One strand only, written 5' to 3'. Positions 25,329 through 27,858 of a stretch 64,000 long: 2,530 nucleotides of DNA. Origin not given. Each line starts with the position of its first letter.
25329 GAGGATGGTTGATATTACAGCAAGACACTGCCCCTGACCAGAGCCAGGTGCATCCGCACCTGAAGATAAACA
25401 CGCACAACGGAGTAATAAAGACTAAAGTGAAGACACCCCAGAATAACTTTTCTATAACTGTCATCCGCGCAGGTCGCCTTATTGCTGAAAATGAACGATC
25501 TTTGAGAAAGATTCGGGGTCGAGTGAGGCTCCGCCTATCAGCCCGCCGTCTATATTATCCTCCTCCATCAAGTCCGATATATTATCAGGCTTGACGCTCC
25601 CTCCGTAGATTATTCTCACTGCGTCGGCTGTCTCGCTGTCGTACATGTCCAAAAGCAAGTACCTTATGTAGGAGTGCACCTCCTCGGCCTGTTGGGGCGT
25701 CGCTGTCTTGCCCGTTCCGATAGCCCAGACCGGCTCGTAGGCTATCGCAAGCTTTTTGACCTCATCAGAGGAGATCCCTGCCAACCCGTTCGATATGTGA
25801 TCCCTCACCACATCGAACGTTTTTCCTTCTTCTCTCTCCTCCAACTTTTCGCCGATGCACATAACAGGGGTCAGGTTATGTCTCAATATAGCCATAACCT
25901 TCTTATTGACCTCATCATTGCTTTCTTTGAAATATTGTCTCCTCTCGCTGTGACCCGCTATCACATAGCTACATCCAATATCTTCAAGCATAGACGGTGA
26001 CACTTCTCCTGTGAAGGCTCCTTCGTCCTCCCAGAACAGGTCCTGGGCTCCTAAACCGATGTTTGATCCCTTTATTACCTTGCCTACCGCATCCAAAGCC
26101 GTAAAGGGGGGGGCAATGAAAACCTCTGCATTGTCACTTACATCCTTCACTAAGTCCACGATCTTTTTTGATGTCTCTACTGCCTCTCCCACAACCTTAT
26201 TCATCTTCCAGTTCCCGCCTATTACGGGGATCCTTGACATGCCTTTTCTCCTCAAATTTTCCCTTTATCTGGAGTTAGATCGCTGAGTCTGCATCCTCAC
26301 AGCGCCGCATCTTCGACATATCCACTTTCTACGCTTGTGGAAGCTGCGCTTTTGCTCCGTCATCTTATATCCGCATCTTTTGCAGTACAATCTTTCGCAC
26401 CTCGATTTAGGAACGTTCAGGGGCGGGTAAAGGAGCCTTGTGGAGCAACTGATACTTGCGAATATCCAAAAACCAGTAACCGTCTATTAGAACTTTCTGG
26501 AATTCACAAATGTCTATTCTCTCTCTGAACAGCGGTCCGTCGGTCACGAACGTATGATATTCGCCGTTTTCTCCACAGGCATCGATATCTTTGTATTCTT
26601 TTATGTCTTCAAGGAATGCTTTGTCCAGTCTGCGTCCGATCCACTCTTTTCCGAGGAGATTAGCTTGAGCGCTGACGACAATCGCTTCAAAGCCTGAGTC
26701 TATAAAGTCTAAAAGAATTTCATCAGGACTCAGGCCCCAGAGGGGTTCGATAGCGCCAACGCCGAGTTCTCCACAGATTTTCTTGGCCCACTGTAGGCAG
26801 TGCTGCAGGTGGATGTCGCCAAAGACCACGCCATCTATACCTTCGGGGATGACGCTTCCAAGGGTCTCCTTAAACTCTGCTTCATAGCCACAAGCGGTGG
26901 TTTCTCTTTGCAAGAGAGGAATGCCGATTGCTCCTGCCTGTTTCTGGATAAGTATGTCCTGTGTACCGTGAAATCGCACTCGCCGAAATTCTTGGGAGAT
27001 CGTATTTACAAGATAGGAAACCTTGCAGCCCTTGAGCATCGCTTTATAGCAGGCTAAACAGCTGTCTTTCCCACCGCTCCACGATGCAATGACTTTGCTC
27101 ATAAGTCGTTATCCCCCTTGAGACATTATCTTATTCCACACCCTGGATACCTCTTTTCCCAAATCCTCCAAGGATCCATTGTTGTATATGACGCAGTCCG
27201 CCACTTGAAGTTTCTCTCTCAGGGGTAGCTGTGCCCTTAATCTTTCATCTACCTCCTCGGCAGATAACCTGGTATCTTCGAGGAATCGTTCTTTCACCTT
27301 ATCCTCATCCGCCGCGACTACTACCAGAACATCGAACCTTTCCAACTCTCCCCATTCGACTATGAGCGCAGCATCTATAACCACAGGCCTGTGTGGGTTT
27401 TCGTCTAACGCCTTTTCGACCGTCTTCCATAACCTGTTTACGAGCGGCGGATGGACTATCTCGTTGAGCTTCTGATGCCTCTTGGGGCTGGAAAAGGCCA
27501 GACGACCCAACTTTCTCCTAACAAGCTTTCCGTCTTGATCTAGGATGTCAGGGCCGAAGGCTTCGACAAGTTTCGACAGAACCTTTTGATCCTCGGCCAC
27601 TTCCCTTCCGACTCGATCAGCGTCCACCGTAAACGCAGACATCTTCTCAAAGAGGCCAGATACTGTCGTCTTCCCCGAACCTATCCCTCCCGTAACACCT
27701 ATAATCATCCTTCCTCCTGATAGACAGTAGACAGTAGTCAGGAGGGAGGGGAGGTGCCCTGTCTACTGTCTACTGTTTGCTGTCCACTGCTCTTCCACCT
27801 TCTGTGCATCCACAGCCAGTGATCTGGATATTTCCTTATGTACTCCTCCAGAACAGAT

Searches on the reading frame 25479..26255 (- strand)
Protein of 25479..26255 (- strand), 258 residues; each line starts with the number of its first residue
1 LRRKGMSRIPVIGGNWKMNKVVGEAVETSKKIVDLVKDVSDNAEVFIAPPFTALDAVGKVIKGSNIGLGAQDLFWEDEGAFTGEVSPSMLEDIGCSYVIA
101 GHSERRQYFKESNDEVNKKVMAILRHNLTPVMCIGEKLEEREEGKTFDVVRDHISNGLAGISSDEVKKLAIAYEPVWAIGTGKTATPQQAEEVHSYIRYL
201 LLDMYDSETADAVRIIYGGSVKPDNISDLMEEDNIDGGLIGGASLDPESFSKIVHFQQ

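Call 6: search_protein_families(library=pfam, proteins=[window:25479-26255:-])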
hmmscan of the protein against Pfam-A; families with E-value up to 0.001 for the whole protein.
window:25479-26255:- (258 aa): 1 family
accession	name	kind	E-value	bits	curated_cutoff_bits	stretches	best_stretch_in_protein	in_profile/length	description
PF00121.24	TIM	-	4.2e-97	324.9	20.1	1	10-255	1-243/245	Triosephosphate isomerase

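Call 9: find_encoding_contigs(protein=window:25479-26255:-, flank=10000, max_places=10)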
Protein window:25479-26255:- (258 aa): no gene with exactly this product is on record in the collection.

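Call 10: find_encoding_contigs(protein=window:25479-26240:-, flank=10000, max_places=10)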
Protein window:25479-26240:- (253 aa): no gene with exactly this product is on record in the collection.

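Call 38: find_homologous_proteins(query=window:25479-26240:-, max_evalue=1e-60)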
Query window:25479-26240:- (253 aa): 6762 proteins with E <= 1e-60 among 8000 candidates; the best 120 are listed.
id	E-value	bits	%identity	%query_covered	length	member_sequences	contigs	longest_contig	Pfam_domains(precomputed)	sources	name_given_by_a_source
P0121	9.6e-164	561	100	100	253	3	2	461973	PF00121.25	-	-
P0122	4.3e-103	362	64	99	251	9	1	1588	PF00121.25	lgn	-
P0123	9.0e-103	361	64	99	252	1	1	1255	PF00121.25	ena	-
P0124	2.5e-101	356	64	98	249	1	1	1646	PF00121.25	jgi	-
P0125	1.2e-100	354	65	99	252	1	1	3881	PF00121.25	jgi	jgi:triosephosphate isomerase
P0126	1.2e-100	354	64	98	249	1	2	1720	PF00121.25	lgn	-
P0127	1.9e-100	353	65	98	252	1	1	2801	PF00121.25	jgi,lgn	-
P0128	2.2e-100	353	65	99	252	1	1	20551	PF00121.25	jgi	jgi:triosephosphate isomerase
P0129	4.3e-100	352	64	99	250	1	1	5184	PF00121.25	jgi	jgi:triosephosphate isomerase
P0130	6.9e-100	352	62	98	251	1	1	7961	PF00121.25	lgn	-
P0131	7.8e-100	351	62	98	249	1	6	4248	PF00121.25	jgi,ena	-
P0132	8.2e-100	351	63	98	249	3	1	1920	PF00121.25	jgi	jgi:triosephosphate isomerase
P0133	9.2e-100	351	63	98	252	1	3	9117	PF00121.25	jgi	jgi:triosephosphate isomerase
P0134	9.5e-100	351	65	98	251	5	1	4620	PF00121.25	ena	-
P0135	1.2e-99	351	63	99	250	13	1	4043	PF00121.25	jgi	jgi:triosephosphate isomerase (TIM)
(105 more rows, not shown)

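Call 39: find_encoding_contigs(protein=P0121, flank=6000, max_places=10)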
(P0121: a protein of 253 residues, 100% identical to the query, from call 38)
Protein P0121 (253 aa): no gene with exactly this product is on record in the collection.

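Call 40: list_cluster_members(proteins=[P0121, P0001])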
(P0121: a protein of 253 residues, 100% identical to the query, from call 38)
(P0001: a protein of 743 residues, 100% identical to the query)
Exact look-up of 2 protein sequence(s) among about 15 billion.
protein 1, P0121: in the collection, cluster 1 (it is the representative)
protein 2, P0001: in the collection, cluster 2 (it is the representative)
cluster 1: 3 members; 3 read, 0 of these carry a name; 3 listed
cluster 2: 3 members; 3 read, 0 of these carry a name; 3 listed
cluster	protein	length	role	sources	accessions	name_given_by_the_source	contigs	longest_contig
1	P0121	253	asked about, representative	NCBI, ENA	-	-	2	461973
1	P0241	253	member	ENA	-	-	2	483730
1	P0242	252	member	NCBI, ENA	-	-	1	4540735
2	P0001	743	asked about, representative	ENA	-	-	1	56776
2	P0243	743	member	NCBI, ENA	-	-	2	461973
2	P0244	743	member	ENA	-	-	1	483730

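Call 41: find_encoding_contigs(protein=P0244, flank=6000, max_places=10)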
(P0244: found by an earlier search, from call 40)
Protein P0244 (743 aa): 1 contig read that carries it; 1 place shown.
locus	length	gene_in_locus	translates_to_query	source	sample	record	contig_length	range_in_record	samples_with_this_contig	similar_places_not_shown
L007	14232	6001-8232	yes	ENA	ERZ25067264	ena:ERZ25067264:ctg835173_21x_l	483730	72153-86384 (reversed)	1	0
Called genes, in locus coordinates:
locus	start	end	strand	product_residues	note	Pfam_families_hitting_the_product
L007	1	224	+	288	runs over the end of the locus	PF01145:Band_7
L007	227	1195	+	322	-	PF13485:Peptidase_MA_2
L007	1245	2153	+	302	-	PF03279:Lip_A_acyltrans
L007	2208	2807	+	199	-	PF01121:CoaE, PF13238:AAA_18 (weak)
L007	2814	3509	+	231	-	PF01902:Diphthami_syn_2_N, PF28410:Diphthami_syn_2_C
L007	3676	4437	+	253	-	PF00121:TIM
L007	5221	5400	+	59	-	PF00126:HTH_1 (weak)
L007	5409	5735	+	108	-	PF00121:TIM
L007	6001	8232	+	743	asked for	PF00664:ABC_membrane, PF00005:ABC_tran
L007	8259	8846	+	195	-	PF08909:DUF1854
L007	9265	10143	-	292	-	PF02629:CoA_binding, PF13380:CoA_binding_2 (weak), PF00549:Ligase_CoA, PF13607:Succ_CoA_lig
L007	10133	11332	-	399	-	PF08442:ATP-grasp_2, PF13549:ATP-grasp_5, PF24948:Citrate_synth_N, PF16114:Citrate_bind (weak)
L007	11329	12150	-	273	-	PF03328:HpcH_HpaI, PF15617:C-C_Bond_Lyase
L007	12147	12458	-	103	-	-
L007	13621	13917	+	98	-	PF02583:Trns_repr_metal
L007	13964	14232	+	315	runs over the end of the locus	PF13557:Phenol_MetA_deg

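Call 42: find_encoding_contigs(protein=P0241, flank=6000, max_places=10)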
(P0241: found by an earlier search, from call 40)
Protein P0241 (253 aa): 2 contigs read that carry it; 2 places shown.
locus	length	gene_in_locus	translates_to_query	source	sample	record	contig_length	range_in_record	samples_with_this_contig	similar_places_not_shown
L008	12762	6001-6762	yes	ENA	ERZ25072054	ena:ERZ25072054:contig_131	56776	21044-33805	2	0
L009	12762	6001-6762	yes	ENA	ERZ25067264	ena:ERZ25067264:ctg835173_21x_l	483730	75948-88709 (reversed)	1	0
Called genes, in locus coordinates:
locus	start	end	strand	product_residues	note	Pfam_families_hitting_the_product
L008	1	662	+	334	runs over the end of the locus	PF00294:PfkB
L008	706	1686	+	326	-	PF01145:Band_7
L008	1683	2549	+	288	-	PF01145:Band_7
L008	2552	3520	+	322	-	PF13485:Peptidase_MA_2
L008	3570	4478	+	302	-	PF03279:Lip_A_acyltrans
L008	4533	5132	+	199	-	PF01121:CoaE, PF13238:AAA_18 (weak)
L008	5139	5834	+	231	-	PF01902:Diphthami_syn_2_N, PF28410:Diphthami_syn_2_C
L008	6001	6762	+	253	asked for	PF00121:TIM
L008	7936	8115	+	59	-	PF00126:HTH_1 (weak)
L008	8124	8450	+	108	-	PF00121:TIM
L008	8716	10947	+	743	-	PF00664:ABC_membrane, PF00005:ABC_tran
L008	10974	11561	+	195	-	PF08909:DUF1854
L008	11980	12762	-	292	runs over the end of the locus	PF02629:CoA_binding, PF13380:CoA_binding_2 (weak), PF00549:Ligase_CoA, PF13607:Succ_CoA_lig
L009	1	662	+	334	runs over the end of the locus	PF00294:PfkB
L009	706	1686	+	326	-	PF01145:Band_7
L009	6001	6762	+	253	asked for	PF00121:TIM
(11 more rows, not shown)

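Call 61: find_encoding_contigs(protein=P0243, flank=6000, max_places=10)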
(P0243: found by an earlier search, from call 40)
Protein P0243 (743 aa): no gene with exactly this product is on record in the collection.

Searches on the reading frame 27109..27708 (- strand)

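Call 6: search_protein_families(library=pfam, proteins=[window:27109-27708:-])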
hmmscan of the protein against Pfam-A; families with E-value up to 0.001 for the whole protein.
window:27109-27708:- (199 aa): 3 families
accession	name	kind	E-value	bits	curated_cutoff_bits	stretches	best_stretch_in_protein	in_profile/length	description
PF01121.26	CoaE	-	7.9e-45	153.2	27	1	1-181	1-179/180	Dephospho-CoA kinase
PF13238.12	AAA_18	-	1.6e-06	29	29.4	1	3-146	1-112/128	AAA domain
PF13671.12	AAA_33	-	0.00045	21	27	0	6-127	5-90/143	AAA domain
